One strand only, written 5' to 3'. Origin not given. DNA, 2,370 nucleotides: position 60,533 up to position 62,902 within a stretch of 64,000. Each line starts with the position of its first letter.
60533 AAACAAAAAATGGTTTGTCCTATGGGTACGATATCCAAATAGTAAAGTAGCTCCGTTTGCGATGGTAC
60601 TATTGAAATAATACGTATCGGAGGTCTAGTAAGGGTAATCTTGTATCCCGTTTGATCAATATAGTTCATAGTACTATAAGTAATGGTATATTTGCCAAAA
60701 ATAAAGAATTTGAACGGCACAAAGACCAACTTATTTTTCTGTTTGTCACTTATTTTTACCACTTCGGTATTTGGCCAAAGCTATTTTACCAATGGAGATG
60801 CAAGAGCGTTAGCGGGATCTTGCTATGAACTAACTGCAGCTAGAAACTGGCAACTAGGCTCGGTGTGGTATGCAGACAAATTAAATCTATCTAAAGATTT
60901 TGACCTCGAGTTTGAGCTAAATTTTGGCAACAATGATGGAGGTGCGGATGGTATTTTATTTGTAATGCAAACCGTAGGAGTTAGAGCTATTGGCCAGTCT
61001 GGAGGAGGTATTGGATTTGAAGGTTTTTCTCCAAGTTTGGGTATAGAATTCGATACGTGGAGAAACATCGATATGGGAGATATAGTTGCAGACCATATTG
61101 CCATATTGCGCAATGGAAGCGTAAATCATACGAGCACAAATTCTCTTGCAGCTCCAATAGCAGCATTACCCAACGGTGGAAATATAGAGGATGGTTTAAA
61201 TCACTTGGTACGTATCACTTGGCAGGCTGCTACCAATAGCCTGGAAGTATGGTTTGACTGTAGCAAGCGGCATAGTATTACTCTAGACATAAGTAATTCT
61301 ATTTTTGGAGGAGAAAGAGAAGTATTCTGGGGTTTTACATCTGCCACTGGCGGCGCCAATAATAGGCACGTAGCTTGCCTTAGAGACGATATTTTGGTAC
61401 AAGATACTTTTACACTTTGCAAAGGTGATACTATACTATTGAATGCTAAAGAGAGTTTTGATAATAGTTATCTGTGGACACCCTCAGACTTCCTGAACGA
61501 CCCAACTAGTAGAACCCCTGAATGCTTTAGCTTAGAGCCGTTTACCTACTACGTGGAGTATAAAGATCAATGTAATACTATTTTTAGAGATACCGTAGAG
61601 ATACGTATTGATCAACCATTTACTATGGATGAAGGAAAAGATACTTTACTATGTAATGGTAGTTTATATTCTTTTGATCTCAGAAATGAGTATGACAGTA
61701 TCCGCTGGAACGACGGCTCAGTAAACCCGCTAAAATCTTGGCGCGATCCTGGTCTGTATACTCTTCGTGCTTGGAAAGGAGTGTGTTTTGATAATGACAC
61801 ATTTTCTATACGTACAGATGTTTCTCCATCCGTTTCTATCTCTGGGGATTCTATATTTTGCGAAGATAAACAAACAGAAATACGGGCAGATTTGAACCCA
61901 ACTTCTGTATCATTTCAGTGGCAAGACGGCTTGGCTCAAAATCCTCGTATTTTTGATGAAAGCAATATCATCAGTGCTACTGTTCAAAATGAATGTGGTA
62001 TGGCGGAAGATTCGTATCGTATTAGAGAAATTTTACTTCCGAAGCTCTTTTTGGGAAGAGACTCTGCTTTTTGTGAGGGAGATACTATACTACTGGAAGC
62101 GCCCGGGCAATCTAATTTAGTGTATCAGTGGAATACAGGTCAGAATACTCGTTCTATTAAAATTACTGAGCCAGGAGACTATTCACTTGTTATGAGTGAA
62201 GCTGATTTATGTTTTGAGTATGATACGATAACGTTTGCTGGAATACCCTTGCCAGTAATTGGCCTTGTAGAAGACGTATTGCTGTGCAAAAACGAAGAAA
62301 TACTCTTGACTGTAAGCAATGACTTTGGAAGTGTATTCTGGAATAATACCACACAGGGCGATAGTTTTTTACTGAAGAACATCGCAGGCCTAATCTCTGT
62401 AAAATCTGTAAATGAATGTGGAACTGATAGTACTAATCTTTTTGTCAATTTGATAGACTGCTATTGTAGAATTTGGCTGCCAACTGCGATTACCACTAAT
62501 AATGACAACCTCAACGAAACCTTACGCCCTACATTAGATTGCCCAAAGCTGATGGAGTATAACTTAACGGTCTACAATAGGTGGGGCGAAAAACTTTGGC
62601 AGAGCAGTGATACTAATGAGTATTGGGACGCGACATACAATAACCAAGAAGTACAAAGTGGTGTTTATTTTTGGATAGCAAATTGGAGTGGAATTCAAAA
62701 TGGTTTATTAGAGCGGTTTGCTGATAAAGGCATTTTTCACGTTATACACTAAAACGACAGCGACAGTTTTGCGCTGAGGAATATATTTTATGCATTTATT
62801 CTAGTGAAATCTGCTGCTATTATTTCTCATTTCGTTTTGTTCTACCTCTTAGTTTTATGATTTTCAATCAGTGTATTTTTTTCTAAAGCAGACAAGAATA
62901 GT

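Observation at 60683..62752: Secreted L-type lectin / five-module / T9SS type-B protein without a neighbouring PorP/SprF partner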

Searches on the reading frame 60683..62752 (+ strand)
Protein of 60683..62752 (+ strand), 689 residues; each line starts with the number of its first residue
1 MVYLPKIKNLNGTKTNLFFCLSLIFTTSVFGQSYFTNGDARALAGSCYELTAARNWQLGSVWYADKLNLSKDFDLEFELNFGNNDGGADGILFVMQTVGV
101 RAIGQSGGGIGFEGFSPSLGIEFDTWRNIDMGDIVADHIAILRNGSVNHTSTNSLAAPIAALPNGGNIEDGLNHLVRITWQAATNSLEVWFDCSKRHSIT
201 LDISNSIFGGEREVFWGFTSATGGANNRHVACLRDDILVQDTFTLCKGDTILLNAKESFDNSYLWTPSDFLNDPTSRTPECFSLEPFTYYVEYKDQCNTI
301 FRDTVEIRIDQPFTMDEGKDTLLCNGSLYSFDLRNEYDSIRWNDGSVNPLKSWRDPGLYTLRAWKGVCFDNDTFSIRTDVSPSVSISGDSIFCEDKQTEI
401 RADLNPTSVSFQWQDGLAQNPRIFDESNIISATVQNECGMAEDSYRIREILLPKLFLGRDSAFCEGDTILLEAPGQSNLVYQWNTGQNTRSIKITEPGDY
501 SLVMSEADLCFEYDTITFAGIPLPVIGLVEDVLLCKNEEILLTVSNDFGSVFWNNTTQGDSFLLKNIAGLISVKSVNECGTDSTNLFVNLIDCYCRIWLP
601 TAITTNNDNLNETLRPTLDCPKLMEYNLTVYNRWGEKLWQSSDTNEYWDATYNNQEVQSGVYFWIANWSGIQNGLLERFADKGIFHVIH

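Call 3: search_protein_families(library=pfam, proteins=[window:60683-62752:+], max_evalue=1)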
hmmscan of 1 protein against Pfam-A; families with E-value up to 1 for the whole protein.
window:60683-62752:+ (689 aa): 3 families
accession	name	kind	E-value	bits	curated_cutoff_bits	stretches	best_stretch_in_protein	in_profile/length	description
PF18483.9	Lectin_L-type_dom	-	2.5e-45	155.4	78.3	1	28-233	4-213/215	Legume lectin beta-barrel domain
PF13585.12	CHU_C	-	3e-13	50.2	27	1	599-668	3-72/86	CHU_C Type IX secretion signal domain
PF19408.5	PKD_6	-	0.13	13.1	25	0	568-584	61-77/82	PKD-like domain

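Call 4: search_protein_families(library=ncbifam, proteins=[window:60683-62752:+], max_evalue=1)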
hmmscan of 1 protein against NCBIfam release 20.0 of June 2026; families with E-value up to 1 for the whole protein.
window:60683-62752:+ (689 aa): 1 family
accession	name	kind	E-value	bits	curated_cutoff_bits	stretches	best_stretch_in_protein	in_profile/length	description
TIGR04131.1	Bac_Flav_CTERM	domain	2.7e-08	33.8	35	1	599-668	3-71/85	T9SS type B sorting domain-containing protein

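Call 9: find_homologous_proteins(query=window:60683-62752:+)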
Query window:60683-62752:+ (689 aa): 605 proteins with E <= 0.001 among 8000 candidates; the best 120 are listed.
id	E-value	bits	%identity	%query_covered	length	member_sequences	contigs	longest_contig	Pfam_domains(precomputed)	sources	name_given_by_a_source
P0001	0.0e+0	1615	100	100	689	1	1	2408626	PF13585.13,PF18483.9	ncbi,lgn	-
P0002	0.0e+0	1347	81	100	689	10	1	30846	PF13585.13,PF18483.9,PF00139.27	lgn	-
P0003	0.0e+0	1091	66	100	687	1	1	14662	PF13585.13,PF18483.9,PF00139.27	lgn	-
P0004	0.0e+0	1089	67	100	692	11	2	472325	PF13585.13,PF18483.9,PF00139.27,PF19081.7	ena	-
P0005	0.0e+0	1084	67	100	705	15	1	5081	PF13585.13,PF18483.9,PF00139.27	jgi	jgi:gliding motility-associated-like protein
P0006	0.0e+0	1082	68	96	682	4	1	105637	PF13585.13,PF18483.9,PF00139.27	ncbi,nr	ncbi:gliding motility-associated C-terminal domain-containing protein [Bacteroidia bacterium]|nr:gli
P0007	0.0e+0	1068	64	100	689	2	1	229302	PF13585.13,PF18483.9,PF00139.27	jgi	-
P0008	0.0e+0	1062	65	98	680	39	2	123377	PF13585.13,PF18483.9,PF00139.27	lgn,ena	-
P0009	0.0e+0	1057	66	97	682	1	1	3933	PF13585.13,PF18483.9,PF00139.27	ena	-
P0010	0.0e+0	1054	67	96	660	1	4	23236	PF13585.13,PF18483.9,PF00139.27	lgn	-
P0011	1.5e-295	1000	60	98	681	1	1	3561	PF13585.13,PF18483.9,PF00139.27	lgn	-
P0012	6.5e-280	948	60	96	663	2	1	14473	PF13585.13,PF18483.9,PF00139.27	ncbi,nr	ncbi:MAG: hypothetical protein HKP14_09185, partial [Bacteroidia bacterium]|nr:hypothetical protein 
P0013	3.1e-273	926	58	98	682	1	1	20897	PF13585.13,PF18483.9,PF00139.27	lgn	-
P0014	8.0e-262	889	56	98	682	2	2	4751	PF13585.13,PF18483.9,PF00139.27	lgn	-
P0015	4.0e-259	880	55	97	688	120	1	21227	PF13585.13,PF18483.9,PF00139.27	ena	-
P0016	1.7e-255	868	54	97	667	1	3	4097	PF13585.13,PF18483.9,PF00139.27,PF19081.7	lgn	-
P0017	9.5e-255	865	56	97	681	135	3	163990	PF13585.13,PF18483.9,PF00139.27,PF19081.7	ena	-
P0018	2.1e-254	864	54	98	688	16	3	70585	PF13585.13,PF18483.9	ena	-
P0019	6.6e-253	859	55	98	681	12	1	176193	PF13585.13,PF18483.9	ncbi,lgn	-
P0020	1.4e-249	848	53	96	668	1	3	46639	PF13585.13,PF18483.9,PF00139.27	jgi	jgi:gliding motility-associated-like protein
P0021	1.9e-247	841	54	96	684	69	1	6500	PF13585.13,PF18483.9,PF00139.27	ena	-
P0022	4.2e-247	840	53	97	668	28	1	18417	PF13585.13,PF18483.9,PF00139.27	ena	-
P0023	8.7e-247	839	54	97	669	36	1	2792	PF13585.13,PF18483.9,PF00139.27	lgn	-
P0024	2.4e-246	837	52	97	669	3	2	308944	PF13585.13,PF18483.9,PF00139.27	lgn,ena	-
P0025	4.0e-246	837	52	99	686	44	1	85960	PF13585.13,PF18483.9,PF00139.27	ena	-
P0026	7.3e-246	836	52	100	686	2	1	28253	PF13585.13,PF18483.9,PF00139.27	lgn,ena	-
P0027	1.4e-243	828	52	100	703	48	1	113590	PF13585.13,PF18483.9,PF00139.27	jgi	jgi:gliding motility-associated-like protein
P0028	1.5e-242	825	52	98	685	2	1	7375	PF13585.13,PF18483.9,PF00139.27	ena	-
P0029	7.9e-241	819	52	96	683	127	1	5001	PF13585.13,PF18483.9,PF00139.27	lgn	-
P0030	9.0e-240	816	52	96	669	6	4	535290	PF13585.13,PF18483.9,PF00139.27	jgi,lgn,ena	jgi:gliding motility-associated-like protein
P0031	3.9e-238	810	52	96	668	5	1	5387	PF13585.13,PF18483.9,PF00139.27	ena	-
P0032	2.0e-237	808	52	96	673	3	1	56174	PF13585.13,PF18483.9,PF00139.27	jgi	-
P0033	2.9e-233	794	51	97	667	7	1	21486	PF13585.13,PF18483.9,PF00139.27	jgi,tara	tara:strand:- start:192 stop:2195 length:2004 start_codon:yes stop_codon:yes gene_type:complete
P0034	2.7e-232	791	52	97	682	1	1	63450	PF13585.13,PF18483.9,PF00139.27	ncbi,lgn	-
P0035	1.5e-231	789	52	98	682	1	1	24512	PF13585.13,PF18483.9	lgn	-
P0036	1.6e-231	788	50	98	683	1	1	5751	PF13585.13,PF18483.9,PF00139.27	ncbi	ncbi:MAG: lectin-like domain-containing protein [Bacteroidia bacterium]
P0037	7.6e-230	783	51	96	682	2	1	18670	PF13585.13,PF18483.9,PF00139.27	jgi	jgi:gliding motility-associated-like protein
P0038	3.4e-229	781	51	98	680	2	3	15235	PF13585.13,PF18483.9,PF00139.27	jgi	-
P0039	1.7e-223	762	51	97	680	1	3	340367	PF13585.13,PF18483.9,PF00139.27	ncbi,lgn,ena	-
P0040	2.6e-222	758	51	94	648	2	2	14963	PF13585.13,PF18483.9,PF00139.27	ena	-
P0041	4.5e-221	754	50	96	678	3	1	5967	PF13585.13,PF18483.9,PF00139.27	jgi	jgi:gliding motility-associated-like protein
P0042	7.0e-219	747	49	97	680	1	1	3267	PF13585.13,PF18483.9,PF00139.27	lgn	-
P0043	1.0e-216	740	47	99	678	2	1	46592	PF13585.13,PF18483.9,PF03388.21,PF00139.27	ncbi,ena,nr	ncbi:MAG: gliding motility-associated C-terminal domain-containing protein [Bacteroidia bacterium]|n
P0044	1.1e-210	720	47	96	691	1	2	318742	PF13585.13,PF18483.9,PF00139.27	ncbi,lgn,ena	-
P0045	9.2e-209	713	47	97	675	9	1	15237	PF13585.13,PF18483.9,PF00139.27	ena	-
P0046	1.5e-207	709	48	96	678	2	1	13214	PF13585.13,PF18483.9,PF00139.27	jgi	-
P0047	2.3e-207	709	48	97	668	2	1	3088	PF13585.13,PF18483.9,PF00139.27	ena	-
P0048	8.3e-202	690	47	97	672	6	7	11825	PF13585.13,PF18483.9,PF00139.27,PF19081.7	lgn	-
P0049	1.5e-201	689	47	99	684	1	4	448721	PF13585.13,PF18483.9,PF00139.27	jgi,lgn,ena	-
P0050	4.3e-201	688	46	98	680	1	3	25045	PF13585.13,PF18483.9,PF00139.27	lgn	-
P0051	4.0e-199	681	46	98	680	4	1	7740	PF13585.13,PF18483.9,PF00139.27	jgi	jgi:gliding motility-associated-like protein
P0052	2.4e-196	672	45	98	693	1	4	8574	PF13585.13,PF18483.9,PF00139.27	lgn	-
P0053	9.8e-196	670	45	96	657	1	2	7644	PF13585.13,PF18483.9,PF03388.21,PF00139.27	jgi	-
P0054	2.8e-192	659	43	96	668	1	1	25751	PF19408.6,PF13585.13,PF18483.9,PF00139.27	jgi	jgi:hypothetical protein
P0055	4.1e-192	658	45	96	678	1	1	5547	PF13585.13,PF18483.9,PF00139.27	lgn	-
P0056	6.1e-192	658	45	98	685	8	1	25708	PF13585.13,PF18483.9,PF00139.27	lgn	-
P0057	2.3e-185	636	43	98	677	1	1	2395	PF13585.13,PF18483.9,PF00139.27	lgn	-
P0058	4.2e-184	632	44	97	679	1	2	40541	PF13585.13,PF18483.9,PF00139.27,PF19081.7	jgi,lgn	-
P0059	5.0e-184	631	42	98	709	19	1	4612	PF13585.13,PF18483.9,PF00139.27,PF19081.7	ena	-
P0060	3.7e-183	629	42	98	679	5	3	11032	PF13585.13,PF18483.9,PF00139.27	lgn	-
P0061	7.9e-183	627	44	97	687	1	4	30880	PF13585.13,PF18483.9,PF00139.27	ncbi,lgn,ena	-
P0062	4.7e-182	625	43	96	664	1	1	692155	PF13585.13,PF18483.9,PF00139.27,PF19081.7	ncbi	ncbi:MAG: gliding motility-associated C-terminal domain-containing protein [Bacteroidia bacterium]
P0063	2.0e-179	616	42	96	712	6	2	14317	PF13585.13,PF18483.9,PF00139.27,PF19081.7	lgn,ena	-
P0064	2.2e-178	613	45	89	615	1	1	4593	PF13585.13,PF18483.9,PF00139.27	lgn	-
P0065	5.2e-175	602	44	92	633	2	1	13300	PF13585.13,PF18483.9,PF00139.27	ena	-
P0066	1.7e-171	590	40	97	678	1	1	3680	PF13585.13,PF18483.9,PF00139.27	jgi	jgi:gliding motility-associated-like protein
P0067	1.9e-169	583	40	97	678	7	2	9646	PF13585.13,PF18483.9,PF00139.27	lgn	-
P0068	4.0e-166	572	58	48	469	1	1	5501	PF13585.13,PF18483.9,PF00139.27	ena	-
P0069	1.5e-165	570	59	47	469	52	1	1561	PF13585.13,PF18483.9,PF00139.27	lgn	-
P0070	3.8e-165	569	46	80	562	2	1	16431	PF18483.9,PF00139.27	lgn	-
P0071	2.8e-164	566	58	47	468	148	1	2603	PF13585.13,PF18483.9,PF00139.27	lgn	-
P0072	2.4e-162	560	56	47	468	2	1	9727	PF13585.13,PF18483.9,PF00139.27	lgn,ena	-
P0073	3.0e-162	559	57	47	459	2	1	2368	PF13585.13,PF18483.9,PF00139.27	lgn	-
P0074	5.5e-162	559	59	45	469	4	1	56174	PF13585.13,PF18483.9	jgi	-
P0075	1.9e-158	547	59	47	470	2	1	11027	PF13585.13,PF18483.9,PF00139.27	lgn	-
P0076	5.3e-158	545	56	48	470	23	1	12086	PF13585.13,PF18483.9,PF00139.27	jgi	jgi:gliding motility-associated-like protein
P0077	2.2e-154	533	39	99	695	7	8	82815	PF13585.13,PF18483.9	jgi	jgi:gliding motility-associated-like protein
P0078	3.6e-154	533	38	100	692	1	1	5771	PF13585.13,PF18483.9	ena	-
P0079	1.2e-153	531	56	48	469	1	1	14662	PF13585.13,PF18483.9,PF00139.27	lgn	-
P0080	1.2e-153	531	39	98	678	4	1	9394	PF13585.13,PF18483.9,PF00139.27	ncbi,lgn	-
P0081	2.0e-152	527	37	96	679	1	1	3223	PF13585.13,PF18483.9,PF19081.7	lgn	-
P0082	1.1e-151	525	37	80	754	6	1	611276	PF13585.13,PF18483.9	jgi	jgi:gliding motility-associated-like protein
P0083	7.7e-147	509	57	46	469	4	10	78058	PF13585.13,PF18483.9,PF00139.27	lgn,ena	-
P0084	4.9e-146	506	36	97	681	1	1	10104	PF13585.13,PF18483.9,PF00139.27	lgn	-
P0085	5.5e-145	502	35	83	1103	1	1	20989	PF13585.13,PF18483.9,PF18224.7,PF00139.27,PF19081.7,PF22078.2,PF18911.7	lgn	-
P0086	6.4e-141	489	35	84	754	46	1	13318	PF13585.13,PF18483.9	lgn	-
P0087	1.4e-135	471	33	81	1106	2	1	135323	PF13585.13,PF18483.9,PF18224.7,PF03388.21,PF00139.27,PF19081.7,PF18911.7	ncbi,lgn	-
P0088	4.9e-135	469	36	97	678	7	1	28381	PF13585.13,PF18483.9,PF00139.27,PF19081.7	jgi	jgi:gliding motility-associated-like protein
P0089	1.2e-130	455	44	67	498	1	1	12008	PF18483.9,PF00139.27,PF19081.7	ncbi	ncbi:MAG: hypothetical protein ACI8SE_000637, partial [Bacteroidia bacterium]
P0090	2.3e-130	454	31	84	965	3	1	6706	PF13585.13,PF18483.9,PF18224.7,PF19081.7,PF18911.7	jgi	-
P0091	8.6e-127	442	49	48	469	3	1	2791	PF13585.13,PF18483.9,PF00139.27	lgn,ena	-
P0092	4.9e-122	427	34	82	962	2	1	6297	PF13585.13,PF18483.9,PF19081.7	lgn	-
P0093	1.1e-121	425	35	85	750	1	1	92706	PF13585.13,PF18483.9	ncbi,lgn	-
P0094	1.6e-121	425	35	82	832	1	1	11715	PF13585.13,PF18483.9,PF00139.27,PF19081.7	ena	-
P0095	2.2e-121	424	36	69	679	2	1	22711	PF13585.13,PF18483.9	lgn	-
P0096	4.1e-121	423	41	64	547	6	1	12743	PF13585.13,PF18483.9,PF00139.27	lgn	-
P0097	3.1e-120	421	35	75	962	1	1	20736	PF13585.13,PF18483.9,PF19081.7,PF18911.7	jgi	jgi:gliding motility-associated-like protein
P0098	8.6e-120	419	30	96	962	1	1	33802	PF13585.13,PF18483.9,PF18224.7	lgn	-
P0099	8.3e-118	413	33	75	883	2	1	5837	PF13585.13,PF18483.9,PF00139.27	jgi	-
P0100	3.0e-117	411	34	78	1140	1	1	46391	PF00801.27,PF13585.13,PF18483.9,PF19384.5,PF19081.7,PF04862.19,PF18911.7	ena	-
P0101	6.1e-117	410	34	77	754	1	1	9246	PF18483.9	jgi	jgi:hypothetical protein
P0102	6.3e-117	410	33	77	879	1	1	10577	PF13585.13,PF18483.9,PF19081.7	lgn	-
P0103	7.7e-116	406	34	76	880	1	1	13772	PF13585.13,PF18483.9,PF00139.27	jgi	jgi:gliding motility-associated-like protein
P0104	4.4e-115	404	33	76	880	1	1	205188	PF13585.13,PF18483.9,PF00139.27,PF19081.7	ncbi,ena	-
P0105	9.6e-114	399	48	52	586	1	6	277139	PF13585.13,PF18483.9,PF00139.27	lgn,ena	-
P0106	1.1e-113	399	33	75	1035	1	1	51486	PF13585.13,PF18483.9,PF19081.7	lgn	-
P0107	9.7e-112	392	36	79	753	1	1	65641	PF13585.13,PF18483.9,PF00139.27,PF19081.7,PF18911.7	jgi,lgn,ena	jgi:gliding motility-associated-like protein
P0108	5.0e-111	390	31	87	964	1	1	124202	PF13585.13,PF18483.9,PF18224.7,PF00139.27,PF19081.7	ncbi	ncbi:MAG: gliding motility-associated C-terminal domain-containing protein [Bacteroidota bacterium]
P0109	5.5e-111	390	30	87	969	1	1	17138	PF13585.13,PF18483.9,PF18224.7,PF00139.27,PF18911.7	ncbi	-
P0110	2.1e-110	388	34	81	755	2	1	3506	PF13585.13,PF18483.9,PF00139.27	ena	-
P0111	4.0e-110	387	31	83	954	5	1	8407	PF13585.13,PF18483.9,PF18911.7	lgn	-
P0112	6.2e-110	387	34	76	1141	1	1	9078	PF00801.27,PF13585.13,PF18483.9,PF19384.5,PF00139.27,PF19081.7,PF04862.19,PF18911.7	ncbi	-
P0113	9.9e-110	386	30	83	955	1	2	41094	PF13585.13,PF18483.9,PF18224.7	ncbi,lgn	ncbi:MAG: gliding motility-associated C-terminal domain-containing protein [Bacteroidota bacterium]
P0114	1.4e-109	385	33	76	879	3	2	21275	PF13585.13,PF18483.9,PF19081.7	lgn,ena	-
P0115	2.8e-109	384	34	82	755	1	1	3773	PF13585.13,PF18483.9,PF00139.27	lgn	-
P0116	9.0e-109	383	38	61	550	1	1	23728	PF13585.13,PF18483.9,PF00139.27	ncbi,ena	-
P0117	1.2e-108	382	31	81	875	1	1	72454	PF13585.13,PF18483.9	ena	-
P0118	3.3e-107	378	40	60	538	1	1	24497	PF13585.13,PF18483.9,PF00139.27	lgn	-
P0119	1.4e-106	375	33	94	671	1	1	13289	PF13585.13,PF18483.9,PF00139.27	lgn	-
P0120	3.1e-106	374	33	95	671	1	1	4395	PF13585.13,PF18483.9,PF00139.27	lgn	-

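Call 11: find_encoding_contigs(protein=P0001, flank=10000, max_places=3)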
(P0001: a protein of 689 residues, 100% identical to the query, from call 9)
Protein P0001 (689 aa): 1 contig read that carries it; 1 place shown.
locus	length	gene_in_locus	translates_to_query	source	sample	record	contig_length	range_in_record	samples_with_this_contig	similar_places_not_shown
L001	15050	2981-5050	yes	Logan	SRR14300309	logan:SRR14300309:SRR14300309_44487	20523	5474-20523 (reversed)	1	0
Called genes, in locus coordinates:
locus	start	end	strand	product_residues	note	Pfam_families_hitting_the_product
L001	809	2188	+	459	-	PF02878:PGM_PMM_I, PF02879:PGM_PMM_II, PF02880:PGM_PMM_III, PF00408:PGM_PMM_IV (weak)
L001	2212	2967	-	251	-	PF01497:Peripla_BP_2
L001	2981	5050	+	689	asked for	PF18483:Lectin_L-type_dom, PF13585:CHU_C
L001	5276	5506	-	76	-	-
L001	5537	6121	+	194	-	-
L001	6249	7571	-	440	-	PF18962:Por_Secre_tail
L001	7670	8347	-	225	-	PF00106:adh_short, PF08659:KR (faint), PF13561:adh_short_C2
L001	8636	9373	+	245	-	PF02405:MlaE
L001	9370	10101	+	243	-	PF00005:ABC_tran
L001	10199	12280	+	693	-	PF10459:Peptidase_S46, PF00089:Trypsin (faint), PF13365:Trypsin_2 (faint)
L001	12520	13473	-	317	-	PF24827:AstE_AspA_cat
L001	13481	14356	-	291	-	PF18030:Rimk_N, PF14397:ATPgrasp_ST (faint), PF02655:ATP-grasp_3, PF08443:RimK, PF02955:GSH-S_ATP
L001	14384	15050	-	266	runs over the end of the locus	PF00106:adh_short, PF13561:adh_short_C2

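Call 12: find_encoding_contigs(protein=P0004, flank=8000, max_places=2)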
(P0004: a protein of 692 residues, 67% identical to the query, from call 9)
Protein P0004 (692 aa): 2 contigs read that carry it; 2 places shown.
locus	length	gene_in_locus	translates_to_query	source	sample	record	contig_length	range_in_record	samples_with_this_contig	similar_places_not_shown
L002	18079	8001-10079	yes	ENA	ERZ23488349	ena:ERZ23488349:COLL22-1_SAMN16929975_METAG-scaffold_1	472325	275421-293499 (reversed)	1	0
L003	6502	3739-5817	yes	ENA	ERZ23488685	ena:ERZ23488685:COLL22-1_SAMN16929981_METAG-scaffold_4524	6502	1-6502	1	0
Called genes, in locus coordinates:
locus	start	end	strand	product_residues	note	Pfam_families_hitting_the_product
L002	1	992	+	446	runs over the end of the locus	PF02163:Peptidase_M50, PF17820:PDZ_6 (faint), PF13180:PDZ_2 (faint)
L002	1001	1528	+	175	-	PF07743:HSCB_C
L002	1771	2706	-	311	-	PF01300:Sua5_yciO_yrdC, PF03481:Sua5_C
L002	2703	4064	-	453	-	PF00072:Response_reg, PF00004:AAA (faint), PF00158:Sigma54_activat, PF14532:Sigma54_activ_2, PF07728:AAA_5 (weak), PF25601:AAA_lid_14, PF02954:HTH_8 (weak)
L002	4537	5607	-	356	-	PF19580:Exo_endo_phos_3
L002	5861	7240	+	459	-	PF02878:PGM_PMM_I, PF02879:PGM_PMM_II, PF02880:PGM_PMM_III, PF00408:PGM_PMM_IV (weak)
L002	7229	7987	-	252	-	PF01497:Peripla_BP_2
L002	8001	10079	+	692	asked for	PF00139:Lectin_legB, PF18483:Lectin_L-type_dom, PF19081:Ig_7 (faint), PF13585:CHU_C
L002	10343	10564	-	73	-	-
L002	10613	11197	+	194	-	-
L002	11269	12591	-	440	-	PF18962:Por_Secre_tail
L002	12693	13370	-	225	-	PF00106:adh_short, PF13561:adh_short_C2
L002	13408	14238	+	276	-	PF02405:MlaE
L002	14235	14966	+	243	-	PF00005:ABC_tran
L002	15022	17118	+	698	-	PF10459:Peptidase_S46, PF00089:Trypsin (faint), PF13365:Trypsin_2 (faint)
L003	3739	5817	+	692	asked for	PF00139:Lectin_legB, PF18483:Lectin_L-type_dom, PF19081:Ig_7 (faint), PF13585:CHU_C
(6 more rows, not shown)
